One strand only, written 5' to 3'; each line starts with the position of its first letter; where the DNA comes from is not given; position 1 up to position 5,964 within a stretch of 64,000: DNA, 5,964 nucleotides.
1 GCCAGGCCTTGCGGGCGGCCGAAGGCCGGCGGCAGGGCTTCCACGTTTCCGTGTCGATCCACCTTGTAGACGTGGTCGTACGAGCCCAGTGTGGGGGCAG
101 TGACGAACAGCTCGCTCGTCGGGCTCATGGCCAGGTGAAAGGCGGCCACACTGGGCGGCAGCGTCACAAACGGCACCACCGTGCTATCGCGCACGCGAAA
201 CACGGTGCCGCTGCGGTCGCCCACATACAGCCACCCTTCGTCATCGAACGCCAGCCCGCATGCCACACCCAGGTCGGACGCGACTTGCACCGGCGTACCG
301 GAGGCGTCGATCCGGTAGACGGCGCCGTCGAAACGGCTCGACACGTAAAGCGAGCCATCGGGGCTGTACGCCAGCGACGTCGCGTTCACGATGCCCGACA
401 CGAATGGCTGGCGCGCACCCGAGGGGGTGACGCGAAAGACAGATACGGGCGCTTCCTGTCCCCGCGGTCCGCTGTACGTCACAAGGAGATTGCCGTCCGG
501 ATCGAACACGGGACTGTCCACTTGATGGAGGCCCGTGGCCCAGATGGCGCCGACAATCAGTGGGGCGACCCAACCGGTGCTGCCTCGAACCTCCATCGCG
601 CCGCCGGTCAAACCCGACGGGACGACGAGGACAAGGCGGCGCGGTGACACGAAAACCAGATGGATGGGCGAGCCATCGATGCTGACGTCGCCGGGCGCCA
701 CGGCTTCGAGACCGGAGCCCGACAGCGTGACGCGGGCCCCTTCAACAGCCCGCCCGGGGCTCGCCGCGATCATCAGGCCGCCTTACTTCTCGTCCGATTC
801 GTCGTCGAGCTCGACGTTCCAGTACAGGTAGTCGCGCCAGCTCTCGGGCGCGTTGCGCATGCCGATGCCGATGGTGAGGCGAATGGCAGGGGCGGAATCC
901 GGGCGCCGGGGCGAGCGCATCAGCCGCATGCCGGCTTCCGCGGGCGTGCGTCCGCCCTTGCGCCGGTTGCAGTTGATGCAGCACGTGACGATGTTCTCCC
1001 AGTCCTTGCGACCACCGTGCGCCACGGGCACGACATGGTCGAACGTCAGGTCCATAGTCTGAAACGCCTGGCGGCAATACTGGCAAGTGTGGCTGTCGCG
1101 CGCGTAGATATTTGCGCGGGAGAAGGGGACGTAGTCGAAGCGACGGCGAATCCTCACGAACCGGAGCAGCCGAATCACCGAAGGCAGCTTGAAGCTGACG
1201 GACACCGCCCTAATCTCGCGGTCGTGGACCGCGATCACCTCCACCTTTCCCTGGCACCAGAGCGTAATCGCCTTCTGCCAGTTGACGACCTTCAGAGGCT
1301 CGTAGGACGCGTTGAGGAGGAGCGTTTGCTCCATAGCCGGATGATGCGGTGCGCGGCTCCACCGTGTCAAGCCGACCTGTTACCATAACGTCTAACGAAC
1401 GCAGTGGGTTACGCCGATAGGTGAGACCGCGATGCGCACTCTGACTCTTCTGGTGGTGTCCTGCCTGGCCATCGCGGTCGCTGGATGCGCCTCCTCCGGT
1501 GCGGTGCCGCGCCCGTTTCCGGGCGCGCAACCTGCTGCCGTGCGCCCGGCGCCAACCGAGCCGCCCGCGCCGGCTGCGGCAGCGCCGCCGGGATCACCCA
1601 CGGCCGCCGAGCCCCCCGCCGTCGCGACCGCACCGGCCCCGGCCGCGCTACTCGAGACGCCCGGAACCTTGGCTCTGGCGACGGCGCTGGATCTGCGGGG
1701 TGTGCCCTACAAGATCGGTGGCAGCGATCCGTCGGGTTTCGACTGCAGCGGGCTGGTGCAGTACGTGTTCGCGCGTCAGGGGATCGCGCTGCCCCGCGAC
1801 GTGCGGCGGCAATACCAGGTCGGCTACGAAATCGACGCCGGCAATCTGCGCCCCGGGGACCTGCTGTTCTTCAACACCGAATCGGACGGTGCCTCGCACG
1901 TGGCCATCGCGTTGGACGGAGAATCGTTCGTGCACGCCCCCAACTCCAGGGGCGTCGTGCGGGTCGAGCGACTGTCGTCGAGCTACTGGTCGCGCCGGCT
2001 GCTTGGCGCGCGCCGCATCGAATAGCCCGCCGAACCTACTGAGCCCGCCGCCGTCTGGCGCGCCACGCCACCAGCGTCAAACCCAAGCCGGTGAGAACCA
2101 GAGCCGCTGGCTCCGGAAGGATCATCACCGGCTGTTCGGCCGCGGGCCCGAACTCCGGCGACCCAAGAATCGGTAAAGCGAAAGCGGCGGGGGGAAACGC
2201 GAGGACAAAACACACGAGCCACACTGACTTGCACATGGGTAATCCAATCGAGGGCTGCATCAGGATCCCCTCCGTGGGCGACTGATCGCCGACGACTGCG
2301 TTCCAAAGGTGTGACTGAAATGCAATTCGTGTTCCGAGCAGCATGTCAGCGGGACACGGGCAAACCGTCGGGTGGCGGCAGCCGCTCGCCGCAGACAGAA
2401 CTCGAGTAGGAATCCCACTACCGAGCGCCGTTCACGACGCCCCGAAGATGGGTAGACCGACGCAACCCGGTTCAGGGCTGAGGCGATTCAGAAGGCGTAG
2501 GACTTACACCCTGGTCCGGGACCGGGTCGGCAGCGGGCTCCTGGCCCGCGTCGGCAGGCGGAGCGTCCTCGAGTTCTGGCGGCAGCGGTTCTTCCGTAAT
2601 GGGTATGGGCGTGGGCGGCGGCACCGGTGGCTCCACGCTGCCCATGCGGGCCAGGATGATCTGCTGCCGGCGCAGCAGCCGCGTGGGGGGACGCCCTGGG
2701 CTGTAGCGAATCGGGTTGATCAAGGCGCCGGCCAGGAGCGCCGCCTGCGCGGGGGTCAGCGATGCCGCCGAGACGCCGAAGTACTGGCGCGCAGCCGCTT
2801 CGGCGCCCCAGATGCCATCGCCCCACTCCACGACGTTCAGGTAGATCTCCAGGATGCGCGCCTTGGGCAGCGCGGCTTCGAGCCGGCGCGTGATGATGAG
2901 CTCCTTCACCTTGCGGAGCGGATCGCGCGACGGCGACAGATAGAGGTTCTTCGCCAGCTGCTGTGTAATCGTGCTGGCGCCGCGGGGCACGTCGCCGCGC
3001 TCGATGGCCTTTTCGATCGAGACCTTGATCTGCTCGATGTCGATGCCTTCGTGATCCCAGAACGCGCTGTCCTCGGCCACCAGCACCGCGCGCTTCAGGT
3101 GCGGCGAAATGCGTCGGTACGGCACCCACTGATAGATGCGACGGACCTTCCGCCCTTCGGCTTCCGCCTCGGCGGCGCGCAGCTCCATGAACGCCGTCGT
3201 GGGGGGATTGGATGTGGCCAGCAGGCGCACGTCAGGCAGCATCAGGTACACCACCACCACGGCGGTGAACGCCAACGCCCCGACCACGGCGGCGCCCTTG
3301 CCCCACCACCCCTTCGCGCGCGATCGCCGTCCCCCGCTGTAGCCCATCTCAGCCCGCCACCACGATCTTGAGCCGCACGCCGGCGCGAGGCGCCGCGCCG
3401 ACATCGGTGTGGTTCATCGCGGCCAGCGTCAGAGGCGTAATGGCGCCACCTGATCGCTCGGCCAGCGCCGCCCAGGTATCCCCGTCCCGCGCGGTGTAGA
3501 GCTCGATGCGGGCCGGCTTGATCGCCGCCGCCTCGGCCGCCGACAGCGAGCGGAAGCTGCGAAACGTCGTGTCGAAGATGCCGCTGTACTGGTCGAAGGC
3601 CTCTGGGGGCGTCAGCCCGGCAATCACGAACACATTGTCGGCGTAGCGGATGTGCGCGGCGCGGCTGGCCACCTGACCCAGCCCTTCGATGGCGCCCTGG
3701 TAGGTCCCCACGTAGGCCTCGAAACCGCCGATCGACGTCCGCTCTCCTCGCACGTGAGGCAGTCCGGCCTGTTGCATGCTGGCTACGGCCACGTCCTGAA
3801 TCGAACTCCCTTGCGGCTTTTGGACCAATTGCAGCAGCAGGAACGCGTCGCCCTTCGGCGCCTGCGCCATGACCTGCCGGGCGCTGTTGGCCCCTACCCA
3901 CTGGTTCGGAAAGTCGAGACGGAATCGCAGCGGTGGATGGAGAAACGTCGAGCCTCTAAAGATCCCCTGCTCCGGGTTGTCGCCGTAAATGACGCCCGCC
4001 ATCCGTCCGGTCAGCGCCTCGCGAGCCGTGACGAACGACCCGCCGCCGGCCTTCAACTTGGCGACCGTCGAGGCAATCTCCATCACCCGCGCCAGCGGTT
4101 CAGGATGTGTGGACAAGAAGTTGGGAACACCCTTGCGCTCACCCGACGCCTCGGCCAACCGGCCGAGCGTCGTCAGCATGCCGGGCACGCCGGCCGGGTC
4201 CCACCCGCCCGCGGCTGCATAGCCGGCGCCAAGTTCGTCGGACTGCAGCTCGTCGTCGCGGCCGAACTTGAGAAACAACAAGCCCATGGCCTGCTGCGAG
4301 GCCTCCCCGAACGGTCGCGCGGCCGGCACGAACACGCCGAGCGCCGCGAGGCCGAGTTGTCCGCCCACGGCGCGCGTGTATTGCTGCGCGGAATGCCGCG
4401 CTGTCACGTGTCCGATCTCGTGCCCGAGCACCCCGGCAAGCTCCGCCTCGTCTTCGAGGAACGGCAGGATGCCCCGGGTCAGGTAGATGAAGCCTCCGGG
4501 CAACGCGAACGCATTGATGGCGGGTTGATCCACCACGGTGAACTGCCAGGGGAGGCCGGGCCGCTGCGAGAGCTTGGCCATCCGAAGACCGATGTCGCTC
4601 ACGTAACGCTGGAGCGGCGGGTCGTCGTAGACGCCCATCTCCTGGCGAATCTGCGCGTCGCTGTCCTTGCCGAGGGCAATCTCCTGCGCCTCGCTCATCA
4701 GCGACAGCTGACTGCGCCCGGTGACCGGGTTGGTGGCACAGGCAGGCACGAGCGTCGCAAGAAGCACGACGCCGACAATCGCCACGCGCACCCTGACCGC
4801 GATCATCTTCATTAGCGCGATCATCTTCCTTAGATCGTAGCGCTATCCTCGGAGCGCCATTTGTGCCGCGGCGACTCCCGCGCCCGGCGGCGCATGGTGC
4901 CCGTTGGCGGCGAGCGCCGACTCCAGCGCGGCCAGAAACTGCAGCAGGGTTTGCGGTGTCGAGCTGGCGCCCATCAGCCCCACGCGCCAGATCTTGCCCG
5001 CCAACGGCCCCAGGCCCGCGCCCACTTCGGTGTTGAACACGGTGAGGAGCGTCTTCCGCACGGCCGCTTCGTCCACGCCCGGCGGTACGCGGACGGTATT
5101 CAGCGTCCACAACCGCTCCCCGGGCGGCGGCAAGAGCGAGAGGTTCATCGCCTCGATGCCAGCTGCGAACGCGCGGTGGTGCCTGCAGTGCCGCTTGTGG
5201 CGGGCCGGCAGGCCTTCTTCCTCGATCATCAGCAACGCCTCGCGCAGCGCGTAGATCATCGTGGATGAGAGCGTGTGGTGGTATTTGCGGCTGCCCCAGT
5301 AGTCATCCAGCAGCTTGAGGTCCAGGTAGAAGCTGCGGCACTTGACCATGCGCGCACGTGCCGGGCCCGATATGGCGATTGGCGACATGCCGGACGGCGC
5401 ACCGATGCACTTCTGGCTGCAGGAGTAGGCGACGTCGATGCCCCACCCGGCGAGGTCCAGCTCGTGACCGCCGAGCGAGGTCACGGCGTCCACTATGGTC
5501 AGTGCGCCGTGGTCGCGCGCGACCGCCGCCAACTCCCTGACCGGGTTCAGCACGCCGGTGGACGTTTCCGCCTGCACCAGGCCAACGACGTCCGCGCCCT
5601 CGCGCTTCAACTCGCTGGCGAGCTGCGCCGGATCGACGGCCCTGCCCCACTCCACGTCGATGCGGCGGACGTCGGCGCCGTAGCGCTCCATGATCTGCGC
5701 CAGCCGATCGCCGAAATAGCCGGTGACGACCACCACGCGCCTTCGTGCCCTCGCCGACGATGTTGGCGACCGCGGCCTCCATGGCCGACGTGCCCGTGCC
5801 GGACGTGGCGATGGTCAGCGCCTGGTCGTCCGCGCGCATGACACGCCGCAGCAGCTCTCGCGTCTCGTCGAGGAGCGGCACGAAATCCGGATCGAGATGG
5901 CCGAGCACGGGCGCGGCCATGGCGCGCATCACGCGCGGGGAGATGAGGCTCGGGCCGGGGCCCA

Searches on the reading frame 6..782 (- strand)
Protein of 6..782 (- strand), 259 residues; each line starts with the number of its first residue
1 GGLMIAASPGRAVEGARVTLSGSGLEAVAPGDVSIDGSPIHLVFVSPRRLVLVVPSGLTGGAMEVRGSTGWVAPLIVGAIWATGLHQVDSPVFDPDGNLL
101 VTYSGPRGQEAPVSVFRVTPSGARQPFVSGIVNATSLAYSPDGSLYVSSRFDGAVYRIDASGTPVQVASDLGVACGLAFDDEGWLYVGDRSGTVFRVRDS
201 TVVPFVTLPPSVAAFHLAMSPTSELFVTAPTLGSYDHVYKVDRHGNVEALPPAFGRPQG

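Call 40: search_protein_families(library=pfam, proteins=[window:6-782:-], max_evalue=0.0001)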
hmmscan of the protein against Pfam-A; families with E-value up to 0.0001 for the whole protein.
window:6-782:- (259 aa): 1 family
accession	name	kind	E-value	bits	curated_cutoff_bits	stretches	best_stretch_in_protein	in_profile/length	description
PF20067.5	SSL_N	-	2.4e-06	27.7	18.9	0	177-197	26-46/46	Strictosidine synthase-like, N-terminal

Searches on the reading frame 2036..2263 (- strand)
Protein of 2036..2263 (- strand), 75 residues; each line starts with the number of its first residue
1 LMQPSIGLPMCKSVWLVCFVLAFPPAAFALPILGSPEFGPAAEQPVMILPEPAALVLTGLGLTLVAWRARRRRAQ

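Call 69: search_protein_families(library=ncbifam, proteins=[window:2036-2263:-], max_evalue=0.001)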
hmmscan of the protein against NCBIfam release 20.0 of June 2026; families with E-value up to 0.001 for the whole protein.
window:2036-2263:- (75 aa): 2 families
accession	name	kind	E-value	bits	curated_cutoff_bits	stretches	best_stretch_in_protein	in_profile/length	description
NF038129.1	PEP_NF038129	equivalog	0.0002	21.3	65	1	44-72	166-194/194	NF038129 family PEP-CTERM protein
TIGR02595.1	PEP_CTERM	domain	0.00096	19.8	16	1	50-73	2-23/24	PEP-CTERM sorting domain-containing protein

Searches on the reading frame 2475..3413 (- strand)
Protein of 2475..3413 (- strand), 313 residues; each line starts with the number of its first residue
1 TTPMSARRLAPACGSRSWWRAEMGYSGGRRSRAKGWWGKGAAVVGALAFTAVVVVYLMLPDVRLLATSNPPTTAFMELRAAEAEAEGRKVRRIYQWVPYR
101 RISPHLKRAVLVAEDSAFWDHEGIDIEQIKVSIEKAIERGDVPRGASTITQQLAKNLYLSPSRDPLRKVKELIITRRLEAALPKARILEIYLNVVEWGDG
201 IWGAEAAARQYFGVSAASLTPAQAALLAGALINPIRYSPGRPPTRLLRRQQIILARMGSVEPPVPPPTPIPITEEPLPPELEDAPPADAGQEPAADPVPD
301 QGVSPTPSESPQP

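Call 40: search_protein_families(library=pfam, proteins=[window:2475-3413:-], max_evalue=0.0001)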
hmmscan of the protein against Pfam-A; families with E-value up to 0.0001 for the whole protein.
window:2475-3413:- (313 aa): 1 family
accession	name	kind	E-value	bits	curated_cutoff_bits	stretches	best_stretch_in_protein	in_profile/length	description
PF00912.28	Transgly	-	1.1e-54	185.1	27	1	92-257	12-177/178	Transglycosylase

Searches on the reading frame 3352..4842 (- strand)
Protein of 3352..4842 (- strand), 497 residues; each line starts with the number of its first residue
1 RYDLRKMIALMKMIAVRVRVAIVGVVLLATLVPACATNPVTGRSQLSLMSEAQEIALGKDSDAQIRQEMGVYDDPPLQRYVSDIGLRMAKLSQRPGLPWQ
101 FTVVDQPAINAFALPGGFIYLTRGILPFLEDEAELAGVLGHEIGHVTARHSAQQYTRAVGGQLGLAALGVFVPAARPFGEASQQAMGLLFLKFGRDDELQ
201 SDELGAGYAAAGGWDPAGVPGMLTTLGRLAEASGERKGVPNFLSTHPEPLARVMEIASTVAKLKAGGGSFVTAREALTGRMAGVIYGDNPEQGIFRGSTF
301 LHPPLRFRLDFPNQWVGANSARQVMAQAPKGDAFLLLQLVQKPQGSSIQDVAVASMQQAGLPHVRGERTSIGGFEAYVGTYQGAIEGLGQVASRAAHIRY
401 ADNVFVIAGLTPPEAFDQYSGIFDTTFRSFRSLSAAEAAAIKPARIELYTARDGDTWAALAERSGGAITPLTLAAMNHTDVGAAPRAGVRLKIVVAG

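Call 40: search_protein_families(library=pfam, proteins=[window:3352-4842:-], max_evalue=0.0001)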
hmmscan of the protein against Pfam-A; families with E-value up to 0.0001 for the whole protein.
window:3352-4842:- (497 aa): 1 family
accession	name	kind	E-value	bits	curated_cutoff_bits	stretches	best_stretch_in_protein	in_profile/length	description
PF01435.24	Peptidase_M48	-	1.4e-32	113.4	20.3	1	78-258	4-184/186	Peptidase family M48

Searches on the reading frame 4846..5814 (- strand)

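Call 40: search_protein_families(library=pfam, proteins=[window:4846-5814:-], max_evalue=0.0001)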
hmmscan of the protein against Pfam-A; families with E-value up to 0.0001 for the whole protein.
window:4846-5814:- (323 aa): 1 family
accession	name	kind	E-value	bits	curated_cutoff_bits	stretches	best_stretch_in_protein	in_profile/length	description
PF00266.25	Aminotran_5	-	1.3e-21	77.5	21.5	1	39-256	106-328/371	Aminotransferase class-V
